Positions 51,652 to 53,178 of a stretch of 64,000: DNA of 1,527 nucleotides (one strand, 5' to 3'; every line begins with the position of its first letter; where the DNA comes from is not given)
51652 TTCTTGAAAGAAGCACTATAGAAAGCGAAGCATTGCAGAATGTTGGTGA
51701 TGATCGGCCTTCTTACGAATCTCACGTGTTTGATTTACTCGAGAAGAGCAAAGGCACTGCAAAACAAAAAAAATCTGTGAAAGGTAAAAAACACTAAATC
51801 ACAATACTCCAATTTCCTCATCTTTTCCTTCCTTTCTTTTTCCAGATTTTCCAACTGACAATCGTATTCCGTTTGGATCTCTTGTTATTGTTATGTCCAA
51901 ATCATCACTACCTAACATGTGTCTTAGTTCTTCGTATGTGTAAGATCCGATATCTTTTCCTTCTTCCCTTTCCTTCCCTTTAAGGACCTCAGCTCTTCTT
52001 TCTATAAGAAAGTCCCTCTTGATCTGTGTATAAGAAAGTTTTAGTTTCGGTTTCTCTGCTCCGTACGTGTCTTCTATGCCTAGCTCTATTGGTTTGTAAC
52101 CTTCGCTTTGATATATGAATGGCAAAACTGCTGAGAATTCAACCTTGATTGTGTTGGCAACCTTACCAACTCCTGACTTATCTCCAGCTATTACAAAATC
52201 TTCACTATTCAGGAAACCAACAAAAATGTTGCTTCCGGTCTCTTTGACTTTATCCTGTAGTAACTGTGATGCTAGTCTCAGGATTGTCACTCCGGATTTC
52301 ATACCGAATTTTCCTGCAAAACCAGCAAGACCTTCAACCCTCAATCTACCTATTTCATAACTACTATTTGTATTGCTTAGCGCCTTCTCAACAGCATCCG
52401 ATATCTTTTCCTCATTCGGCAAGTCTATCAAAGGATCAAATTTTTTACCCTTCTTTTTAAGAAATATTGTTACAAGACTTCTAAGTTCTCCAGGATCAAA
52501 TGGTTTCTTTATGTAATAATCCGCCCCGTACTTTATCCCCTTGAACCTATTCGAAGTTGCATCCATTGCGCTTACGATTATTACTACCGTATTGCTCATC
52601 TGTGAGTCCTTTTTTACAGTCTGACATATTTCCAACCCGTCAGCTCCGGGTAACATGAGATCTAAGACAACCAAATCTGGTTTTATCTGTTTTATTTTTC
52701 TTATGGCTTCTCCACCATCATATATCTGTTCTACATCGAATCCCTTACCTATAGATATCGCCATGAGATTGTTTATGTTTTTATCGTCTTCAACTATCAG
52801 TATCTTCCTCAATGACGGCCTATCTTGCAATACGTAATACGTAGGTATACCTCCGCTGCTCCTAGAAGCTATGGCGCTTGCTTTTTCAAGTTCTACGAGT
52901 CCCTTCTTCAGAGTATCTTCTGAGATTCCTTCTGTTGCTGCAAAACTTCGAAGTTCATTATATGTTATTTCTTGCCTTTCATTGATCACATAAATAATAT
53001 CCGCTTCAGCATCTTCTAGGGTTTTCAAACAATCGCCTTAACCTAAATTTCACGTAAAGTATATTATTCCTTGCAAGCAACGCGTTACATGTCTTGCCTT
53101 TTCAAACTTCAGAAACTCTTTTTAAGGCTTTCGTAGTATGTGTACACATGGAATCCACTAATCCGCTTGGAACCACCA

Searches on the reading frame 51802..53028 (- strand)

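Call 34: search_protein_families(library=pfam, proteins=[window:51802-53028:-], max_evalue=0.01)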
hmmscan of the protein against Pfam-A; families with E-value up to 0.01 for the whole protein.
window:51802-53028:- (409 aa): 1 family
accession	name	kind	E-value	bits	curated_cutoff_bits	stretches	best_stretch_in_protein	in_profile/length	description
PF00072.30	Response_reg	-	5.3e-24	85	30.2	1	76-186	1-110/111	Response regulator receiver domain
